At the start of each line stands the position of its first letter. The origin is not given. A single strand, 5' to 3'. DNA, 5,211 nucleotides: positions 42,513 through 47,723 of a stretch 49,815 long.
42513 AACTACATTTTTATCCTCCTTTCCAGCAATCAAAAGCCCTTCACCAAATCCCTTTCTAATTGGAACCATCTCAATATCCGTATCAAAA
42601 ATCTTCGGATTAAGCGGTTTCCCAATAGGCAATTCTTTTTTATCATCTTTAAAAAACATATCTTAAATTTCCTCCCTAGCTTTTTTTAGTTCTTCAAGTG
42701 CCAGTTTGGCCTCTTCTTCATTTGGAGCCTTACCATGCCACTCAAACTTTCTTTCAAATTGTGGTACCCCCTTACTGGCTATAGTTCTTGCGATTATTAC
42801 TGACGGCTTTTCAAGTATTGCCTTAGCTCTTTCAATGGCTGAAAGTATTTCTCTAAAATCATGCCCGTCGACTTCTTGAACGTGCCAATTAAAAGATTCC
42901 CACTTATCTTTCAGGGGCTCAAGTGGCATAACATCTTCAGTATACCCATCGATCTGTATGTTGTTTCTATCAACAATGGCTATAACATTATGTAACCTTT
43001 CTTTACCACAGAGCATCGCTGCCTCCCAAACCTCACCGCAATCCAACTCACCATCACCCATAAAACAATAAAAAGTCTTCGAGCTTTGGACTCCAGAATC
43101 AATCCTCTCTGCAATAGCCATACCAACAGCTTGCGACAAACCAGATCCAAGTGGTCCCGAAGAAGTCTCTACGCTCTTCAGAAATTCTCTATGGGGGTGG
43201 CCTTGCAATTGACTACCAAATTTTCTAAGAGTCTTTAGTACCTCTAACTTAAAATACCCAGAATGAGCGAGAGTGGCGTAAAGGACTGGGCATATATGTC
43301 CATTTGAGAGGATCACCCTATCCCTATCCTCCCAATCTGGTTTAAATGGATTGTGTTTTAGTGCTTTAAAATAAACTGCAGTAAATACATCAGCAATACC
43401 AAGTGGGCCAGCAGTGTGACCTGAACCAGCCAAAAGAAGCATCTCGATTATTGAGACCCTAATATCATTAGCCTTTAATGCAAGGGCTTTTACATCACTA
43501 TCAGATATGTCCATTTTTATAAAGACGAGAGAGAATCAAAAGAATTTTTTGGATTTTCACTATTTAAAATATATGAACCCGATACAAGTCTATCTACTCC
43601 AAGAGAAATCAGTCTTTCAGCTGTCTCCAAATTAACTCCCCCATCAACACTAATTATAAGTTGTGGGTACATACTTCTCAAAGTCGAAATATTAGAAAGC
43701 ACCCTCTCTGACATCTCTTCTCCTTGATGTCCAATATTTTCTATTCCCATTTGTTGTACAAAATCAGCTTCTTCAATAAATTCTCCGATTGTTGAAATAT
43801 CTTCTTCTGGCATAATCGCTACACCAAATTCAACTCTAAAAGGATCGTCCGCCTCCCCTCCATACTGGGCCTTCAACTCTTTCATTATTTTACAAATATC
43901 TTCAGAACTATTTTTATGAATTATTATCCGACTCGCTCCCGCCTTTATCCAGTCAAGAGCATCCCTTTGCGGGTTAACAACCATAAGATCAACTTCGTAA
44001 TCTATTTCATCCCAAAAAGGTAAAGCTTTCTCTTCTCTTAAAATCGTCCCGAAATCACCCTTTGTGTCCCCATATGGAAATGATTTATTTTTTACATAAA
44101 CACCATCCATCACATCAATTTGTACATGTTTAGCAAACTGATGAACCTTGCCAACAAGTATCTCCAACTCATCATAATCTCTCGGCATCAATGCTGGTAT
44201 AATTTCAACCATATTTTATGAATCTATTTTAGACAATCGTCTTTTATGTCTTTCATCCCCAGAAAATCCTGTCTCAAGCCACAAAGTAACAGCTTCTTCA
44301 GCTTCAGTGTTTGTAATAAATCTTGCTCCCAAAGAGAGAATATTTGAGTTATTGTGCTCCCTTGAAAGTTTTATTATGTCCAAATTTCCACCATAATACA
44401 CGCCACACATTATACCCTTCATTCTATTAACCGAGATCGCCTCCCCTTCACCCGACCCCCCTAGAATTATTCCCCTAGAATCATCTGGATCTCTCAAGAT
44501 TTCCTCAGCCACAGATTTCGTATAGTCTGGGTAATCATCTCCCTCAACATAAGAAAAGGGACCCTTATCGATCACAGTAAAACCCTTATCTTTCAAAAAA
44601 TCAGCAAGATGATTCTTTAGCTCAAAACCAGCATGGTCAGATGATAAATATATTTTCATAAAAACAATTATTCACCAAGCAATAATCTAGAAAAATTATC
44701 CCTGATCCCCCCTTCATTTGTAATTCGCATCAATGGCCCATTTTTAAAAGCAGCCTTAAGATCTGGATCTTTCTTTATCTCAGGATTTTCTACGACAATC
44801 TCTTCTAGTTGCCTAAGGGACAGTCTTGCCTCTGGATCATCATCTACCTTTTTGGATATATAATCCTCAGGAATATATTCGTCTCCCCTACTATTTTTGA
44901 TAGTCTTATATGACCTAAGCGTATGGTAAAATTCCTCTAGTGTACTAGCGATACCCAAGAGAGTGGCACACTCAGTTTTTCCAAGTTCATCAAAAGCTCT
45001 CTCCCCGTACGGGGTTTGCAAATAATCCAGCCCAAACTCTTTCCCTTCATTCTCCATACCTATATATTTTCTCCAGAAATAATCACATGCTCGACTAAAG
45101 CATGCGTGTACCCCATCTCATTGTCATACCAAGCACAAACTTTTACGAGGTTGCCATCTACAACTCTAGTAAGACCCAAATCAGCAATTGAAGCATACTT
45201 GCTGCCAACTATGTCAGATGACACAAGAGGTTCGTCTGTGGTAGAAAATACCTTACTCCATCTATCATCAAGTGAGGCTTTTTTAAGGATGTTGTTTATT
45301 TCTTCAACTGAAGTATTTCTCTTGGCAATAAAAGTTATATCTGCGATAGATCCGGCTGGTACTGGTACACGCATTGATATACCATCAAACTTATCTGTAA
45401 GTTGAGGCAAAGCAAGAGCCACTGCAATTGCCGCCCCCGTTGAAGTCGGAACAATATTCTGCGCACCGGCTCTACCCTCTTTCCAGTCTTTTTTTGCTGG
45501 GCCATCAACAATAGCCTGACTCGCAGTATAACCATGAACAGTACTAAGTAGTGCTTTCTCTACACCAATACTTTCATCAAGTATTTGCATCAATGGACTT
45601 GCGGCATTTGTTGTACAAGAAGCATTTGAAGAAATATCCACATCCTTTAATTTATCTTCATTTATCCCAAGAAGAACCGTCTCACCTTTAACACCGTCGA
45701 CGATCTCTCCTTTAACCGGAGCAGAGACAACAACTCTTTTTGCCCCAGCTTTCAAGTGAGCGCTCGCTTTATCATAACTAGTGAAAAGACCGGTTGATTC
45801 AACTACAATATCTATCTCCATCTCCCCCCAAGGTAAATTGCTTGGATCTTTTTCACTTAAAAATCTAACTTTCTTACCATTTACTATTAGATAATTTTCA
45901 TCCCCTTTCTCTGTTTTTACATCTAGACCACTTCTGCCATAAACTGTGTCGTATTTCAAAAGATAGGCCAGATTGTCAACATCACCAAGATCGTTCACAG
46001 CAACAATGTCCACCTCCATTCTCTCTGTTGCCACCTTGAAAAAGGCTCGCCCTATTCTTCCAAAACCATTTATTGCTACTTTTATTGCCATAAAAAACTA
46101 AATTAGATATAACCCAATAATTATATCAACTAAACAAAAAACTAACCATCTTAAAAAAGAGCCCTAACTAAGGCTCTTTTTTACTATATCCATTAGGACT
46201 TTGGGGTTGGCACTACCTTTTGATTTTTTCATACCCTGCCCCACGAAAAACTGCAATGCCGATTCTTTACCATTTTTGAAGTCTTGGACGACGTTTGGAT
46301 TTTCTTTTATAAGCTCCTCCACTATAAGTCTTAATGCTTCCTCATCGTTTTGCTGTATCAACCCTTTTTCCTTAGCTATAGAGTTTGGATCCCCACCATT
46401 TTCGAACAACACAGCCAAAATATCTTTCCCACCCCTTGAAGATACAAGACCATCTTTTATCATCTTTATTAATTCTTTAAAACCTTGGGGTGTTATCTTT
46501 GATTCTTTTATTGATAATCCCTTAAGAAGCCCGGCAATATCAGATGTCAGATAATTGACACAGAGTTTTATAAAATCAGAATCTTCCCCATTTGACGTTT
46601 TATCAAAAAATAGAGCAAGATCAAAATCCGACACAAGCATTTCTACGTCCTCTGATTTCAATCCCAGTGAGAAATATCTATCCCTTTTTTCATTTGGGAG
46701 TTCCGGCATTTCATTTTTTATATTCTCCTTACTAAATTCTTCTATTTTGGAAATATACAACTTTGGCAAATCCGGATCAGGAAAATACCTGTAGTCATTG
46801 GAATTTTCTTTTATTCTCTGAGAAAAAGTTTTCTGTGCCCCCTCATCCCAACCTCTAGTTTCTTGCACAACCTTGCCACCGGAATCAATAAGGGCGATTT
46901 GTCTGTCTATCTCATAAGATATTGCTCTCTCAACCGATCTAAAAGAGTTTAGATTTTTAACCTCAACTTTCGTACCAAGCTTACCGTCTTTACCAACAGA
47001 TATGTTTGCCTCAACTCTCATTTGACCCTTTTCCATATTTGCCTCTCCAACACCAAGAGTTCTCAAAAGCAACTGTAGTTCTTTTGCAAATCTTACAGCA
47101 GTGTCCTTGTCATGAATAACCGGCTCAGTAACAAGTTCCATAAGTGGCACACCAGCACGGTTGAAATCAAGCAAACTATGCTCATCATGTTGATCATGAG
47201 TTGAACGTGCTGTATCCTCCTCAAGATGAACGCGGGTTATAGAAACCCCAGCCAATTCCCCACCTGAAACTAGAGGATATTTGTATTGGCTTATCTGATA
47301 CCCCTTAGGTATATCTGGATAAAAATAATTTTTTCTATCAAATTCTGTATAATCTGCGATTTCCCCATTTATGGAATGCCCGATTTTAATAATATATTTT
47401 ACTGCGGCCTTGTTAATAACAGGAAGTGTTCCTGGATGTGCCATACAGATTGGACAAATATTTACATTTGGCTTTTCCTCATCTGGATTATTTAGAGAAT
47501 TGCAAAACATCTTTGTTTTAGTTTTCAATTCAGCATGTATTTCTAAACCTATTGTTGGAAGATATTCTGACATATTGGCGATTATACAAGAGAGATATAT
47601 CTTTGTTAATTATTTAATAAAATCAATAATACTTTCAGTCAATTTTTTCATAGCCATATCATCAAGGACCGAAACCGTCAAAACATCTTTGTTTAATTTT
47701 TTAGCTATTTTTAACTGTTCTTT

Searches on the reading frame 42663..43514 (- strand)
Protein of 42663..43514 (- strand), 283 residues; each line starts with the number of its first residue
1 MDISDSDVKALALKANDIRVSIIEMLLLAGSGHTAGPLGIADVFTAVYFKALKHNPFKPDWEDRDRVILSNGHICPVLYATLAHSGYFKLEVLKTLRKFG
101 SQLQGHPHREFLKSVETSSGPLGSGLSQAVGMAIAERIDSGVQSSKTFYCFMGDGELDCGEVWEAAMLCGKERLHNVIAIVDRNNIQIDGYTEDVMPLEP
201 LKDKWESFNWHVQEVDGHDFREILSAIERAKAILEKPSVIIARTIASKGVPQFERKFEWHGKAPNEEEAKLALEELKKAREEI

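Call 82: search_protein_families(library=pfam, proteins=[window:42663-43514:-], max_evalue=0.001)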
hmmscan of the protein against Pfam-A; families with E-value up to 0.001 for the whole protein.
window:42663-43514:- (283 aa): 3 families
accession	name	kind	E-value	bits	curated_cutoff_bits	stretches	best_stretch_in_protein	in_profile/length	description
PF00456.26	Transketolase_N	-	3.3e-63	214.1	22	1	15-272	6-271/334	Transketolase, thiamine diphosphate binding domain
PF13292.11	DXP_synthase_N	-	1.8e-10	41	21.2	1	5-188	12-175/274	1-deoxy-D-xylulose-5-phosphate synthase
PF00676.26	E1_dh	-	0.00013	21.5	22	1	105-232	87-209/300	Dehydrogenase E1 component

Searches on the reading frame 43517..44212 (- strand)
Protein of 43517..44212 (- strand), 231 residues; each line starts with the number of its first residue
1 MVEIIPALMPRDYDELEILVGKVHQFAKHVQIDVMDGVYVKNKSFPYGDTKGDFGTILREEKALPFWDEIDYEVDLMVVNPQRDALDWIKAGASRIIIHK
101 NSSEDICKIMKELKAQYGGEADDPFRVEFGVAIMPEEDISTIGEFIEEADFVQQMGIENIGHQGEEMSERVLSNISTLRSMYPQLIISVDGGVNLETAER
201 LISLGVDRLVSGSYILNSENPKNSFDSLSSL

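Call 82: search_protein_families(library=pfam, proteins=[window:43517-44212:-], max_evalue=0.001)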
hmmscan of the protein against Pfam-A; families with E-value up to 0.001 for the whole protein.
window:43517-44212:- (231 aa): 2 families
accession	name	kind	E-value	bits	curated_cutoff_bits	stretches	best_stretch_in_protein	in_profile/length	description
PF00834.25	Ribul_P_3_epim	-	4.9e-24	85.3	21.1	1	4-215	2-197/198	Ribulose-phosphate 3 epimerase family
PF01729.25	QRPTase_C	-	0.00078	19.7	23.1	0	170-215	113-158/169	Quinolinate phosphoribosyl transferase, C-terminal domain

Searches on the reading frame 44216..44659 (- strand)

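Call 82: search_protein_families(library=pfam, proteins=[window:44216-44659:-], max_evalue=0.001)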
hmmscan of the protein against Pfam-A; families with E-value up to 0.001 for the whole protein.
window:44216-44659:- (147 aa): 1 family
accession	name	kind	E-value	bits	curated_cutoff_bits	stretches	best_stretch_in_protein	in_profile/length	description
PF02502.23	LacAB_rpiB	-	3e-39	134.6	24.7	1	3-145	1-138/138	Ribose/Galactose Isomerase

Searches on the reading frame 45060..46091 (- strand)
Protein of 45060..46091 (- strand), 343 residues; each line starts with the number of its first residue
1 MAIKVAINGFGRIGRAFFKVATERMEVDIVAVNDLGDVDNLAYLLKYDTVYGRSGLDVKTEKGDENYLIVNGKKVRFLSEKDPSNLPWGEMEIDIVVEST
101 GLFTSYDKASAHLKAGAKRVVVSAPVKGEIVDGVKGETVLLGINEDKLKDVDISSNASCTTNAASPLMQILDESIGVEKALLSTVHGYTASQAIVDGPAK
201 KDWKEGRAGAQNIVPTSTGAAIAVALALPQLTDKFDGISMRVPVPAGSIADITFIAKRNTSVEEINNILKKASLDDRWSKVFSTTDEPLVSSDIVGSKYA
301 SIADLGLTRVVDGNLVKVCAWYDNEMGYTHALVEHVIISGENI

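Call 82: search_protein_families(library=pfam, proteins=[window:45060-46091:-], max_evalue=0.001)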
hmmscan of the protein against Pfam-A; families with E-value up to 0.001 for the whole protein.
window:45060-46091:- (343 aa): 2 families
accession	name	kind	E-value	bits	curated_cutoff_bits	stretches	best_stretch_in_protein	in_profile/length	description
PF02800.25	Gp_dh_C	-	1.2e-51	174.9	24.4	1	166-322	3-158/158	Glyceraldehyde 3-phosphate dehydrogenase, C-terminal domain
PF00044.30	Gp_dh_N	-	1.1e-36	125.6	31.7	1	3-105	1-100/101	Glyceraldehyde 3-phosphate dehydrogenase, NAD binding domain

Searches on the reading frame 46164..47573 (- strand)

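Call 82: search_protein_families(library=pfam, proteins=[window:46164-47573:-], max_evalue=0.001)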
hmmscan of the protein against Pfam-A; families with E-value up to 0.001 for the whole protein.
window:46164-47573:- (469 aa): 2 families
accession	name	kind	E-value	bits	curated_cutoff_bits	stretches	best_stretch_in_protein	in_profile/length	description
PF02934.20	GatB_N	-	2.1e-106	355.6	23.4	1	7-276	2-273/277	GatB/GatE catalytic domain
PF02637.23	GatB_Yqey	-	2.1e-40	138.4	27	1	323-468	3-148/148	GatB domain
